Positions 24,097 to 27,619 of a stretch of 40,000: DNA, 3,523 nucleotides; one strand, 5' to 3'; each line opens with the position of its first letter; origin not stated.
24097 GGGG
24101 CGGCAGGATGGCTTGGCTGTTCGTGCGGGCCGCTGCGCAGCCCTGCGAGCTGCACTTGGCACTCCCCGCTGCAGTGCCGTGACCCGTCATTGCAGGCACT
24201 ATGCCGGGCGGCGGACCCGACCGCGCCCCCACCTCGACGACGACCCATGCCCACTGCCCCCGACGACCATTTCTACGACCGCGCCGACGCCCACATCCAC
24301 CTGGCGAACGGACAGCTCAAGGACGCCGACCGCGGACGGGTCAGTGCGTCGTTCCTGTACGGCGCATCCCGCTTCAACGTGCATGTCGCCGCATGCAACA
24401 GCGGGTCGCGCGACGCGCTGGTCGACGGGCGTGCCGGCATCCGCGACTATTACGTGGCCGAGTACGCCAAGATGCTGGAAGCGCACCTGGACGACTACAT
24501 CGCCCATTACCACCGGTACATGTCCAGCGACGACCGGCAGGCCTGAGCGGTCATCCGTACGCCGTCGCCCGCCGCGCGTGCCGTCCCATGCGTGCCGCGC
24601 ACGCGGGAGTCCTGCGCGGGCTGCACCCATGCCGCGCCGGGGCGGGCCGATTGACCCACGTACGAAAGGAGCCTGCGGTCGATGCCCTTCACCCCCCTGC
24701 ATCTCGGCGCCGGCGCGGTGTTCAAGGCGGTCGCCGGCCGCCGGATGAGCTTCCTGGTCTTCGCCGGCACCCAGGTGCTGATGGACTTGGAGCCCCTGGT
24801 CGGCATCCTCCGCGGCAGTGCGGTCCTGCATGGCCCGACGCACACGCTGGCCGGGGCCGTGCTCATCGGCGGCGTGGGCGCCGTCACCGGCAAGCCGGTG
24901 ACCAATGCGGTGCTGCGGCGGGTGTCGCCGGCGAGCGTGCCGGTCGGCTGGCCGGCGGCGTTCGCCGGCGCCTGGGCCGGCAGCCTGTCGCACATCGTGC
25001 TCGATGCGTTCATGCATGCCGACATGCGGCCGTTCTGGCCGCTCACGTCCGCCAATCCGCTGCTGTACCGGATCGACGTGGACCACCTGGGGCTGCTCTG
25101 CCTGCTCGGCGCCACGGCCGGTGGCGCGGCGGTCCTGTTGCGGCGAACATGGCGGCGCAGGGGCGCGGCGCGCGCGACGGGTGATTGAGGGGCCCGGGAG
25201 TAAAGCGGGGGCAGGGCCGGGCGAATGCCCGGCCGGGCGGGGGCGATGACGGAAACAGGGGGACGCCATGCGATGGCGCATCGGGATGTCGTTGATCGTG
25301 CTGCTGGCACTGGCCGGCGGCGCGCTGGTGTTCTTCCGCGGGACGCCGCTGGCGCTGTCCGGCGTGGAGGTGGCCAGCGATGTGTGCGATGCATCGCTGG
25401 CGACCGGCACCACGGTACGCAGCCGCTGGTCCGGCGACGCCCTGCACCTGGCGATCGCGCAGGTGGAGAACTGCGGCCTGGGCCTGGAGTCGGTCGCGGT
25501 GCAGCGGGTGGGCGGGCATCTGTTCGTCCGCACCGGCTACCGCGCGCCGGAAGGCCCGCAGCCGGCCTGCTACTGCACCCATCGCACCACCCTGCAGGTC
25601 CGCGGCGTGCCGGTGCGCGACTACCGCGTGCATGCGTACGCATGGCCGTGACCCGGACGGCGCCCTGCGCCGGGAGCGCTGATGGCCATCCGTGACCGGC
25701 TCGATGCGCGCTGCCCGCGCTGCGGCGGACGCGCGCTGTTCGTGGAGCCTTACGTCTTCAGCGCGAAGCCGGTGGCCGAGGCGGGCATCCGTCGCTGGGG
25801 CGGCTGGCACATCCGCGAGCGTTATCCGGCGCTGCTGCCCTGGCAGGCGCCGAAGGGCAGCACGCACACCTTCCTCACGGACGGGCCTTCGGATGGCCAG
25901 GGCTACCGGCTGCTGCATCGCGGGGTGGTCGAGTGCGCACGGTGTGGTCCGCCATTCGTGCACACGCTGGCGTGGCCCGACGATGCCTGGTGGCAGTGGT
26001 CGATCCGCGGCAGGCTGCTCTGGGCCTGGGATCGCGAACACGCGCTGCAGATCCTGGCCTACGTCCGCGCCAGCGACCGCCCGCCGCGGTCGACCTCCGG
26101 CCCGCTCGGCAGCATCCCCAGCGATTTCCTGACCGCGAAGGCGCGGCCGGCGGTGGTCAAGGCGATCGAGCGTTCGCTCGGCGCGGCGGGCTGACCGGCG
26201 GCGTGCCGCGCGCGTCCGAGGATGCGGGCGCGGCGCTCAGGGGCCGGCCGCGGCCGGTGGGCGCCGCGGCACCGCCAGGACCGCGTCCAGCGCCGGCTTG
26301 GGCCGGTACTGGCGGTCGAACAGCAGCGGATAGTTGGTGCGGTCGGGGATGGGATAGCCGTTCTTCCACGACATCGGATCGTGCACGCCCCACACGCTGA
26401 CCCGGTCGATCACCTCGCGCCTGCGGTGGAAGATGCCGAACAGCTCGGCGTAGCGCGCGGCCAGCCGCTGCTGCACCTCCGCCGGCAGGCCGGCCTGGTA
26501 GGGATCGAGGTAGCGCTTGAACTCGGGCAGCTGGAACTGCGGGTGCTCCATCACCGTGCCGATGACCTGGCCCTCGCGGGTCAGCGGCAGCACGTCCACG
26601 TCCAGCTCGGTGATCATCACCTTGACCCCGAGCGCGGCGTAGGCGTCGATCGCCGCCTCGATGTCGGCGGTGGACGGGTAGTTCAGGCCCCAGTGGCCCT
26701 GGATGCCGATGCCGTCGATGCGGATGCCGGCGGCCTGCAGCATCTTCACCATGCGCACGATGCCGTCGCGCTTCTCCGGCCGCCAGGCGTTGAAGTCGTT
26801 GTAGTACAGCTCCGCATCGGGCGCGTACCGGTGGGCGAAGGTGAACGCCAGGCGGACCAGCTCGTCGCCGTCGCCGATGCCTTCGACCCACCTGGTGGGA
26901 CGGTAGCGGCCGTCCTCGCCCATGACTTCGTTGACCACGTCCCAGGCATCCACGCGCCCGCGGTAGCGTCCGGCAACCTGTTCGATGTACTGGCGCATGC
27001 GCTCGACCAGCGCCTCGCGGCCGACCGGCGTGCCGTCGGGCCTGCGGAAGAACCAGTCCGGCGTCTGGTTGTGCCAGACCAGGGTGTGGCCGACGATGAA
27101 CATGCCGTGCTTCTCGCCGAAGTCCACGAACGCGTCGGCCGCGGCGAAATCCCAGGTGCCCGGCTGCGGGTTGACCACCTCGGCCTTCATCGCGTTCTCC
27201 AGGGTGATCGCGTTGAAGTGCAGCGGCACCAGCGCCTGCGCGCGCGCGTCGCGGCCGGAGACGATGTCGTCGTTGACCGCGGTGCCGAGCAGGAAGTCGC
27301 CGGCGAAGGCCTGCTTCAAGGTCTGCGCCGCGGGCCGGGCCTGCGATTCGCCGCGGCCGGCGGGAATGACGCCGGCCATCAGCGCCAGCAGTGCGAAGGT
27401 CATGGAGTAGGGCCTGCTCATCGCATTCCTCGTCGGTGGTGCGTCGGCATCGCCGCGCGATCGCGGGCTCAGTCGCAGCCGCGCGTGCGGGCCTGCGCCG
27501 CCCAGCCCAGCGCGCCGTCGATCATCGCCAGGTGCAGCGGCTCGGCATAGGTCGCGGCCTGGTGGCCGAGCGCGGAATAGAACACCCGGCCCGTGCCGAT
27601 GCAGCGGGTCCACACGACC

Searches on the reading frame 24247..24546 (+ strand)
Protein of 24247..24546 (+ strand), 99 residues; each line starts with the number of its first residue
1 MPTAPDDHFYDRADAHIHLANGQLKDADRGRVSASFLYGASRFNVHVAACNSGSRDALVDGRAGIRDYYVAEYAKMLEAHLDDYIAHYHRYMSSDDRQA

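Call 10: search_protein_families(library=pfam, proteins=[window:24247-24546:+], max_evalue=0.00001)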
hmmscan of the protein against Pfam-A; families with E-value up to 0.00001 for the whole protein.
window:24247-24546:+ (99 aa): 1 family
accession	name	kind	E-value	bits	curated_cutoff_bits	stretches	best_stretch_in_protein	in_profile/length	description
PF11342.13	DUF3144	-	5.3e-26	91.3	25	1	9-85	1-77/77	Protein of unknown function (DUF3144)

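Call 22: find_encoding_contigs(protein=window:24247-24546:+, flank=10000, max_places=10)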
Protein window:24247-24546:+ (99 aa): 1 contig read that carries it; 1 place shown.
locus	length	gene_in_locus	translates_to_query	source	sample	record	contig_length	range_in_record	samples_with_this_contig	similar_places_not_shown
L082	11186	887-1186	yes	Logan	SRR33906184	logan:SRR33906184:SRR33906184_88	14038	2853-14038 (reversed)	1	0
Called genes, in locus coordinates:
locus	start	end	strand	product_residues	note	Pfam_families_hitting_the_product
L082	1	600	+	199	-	?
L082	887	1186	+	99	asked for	PF11342:DUF3144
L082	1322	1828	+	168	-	PF04307:YdjM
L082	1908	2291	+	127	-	-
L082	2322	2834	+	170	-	-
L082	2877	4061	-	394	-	PF00331:Glyco_hydro_10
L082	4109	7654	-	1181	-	PF22666:Glyco_hydro_2_N2 (weak), PF00703:Glyco_hydro_2, PF02836:Glyco_hydro_2_C, PF16355:DUF4982, PF18565:Glyco_hydro2_C5, PF06283:ThuA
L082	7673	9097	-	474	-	PF02614:UxaC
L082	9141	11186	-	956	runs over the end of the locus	PF15979:Glyco_hydro_115, PF17829:GH115_C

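Call 35: search_protein_families(library=padloc, proteins=[window:24247-24546:+], max_evalue=0.01)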
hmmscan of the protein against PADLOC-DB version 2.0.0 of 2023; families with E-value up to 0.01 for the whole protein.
window:24247-24546:+ (99 aa): 0 families

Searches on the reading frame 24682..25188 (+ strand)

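Call 11: search_protein_families(library=pfam, proteins=[window:24682-25188:+], max_evalue=0.00001)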
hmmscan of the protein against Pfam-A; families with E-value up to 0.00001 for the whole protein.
window:24682-25188:+ (168 aa): 1 family
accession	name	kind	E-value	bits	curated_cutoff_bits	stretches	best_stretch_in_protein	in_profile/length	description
PF04307.19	YdjM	-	2.8e-08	33.9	29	1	50-134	62-136/176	YdjM inner membrane protein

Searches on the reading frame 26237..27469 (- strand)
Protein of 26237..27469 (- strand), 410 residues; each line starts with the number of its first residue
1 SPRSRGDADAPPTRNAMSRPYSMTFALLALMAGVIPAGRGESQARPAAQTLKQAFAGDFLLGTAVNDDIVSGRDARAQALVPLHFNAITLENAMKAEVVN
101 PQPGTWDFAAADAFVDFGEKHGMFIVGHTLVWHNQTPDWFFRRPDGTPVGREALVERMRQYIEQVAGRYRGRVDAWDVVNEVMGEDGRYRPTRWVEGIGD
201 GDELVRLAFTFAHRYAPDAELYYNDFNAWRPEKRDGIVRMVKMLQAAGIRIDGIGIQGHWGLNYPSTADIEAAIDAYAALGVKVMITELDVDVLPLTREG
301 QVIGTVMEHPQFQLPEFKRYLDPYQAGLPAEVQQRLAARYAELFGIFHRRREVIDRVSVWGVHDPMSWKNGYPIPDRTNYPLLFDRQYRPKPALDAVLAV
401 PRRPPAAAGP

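Call 11: search_protein_families(library=pfam, proteins=[window:26237-27469:-], max_evalue=0.00001)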
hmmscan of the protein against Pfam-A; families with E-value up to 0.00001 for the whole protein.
window:26237-27469:- (410 aa): 1 family
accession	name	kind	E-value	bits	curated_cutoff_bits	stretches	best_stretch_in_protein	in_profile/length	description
PF00331.26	Glyco_hydro_10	-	2.3e-90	303.4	22.1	1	51-398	2-309/311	Glycosyl hydrolase family 10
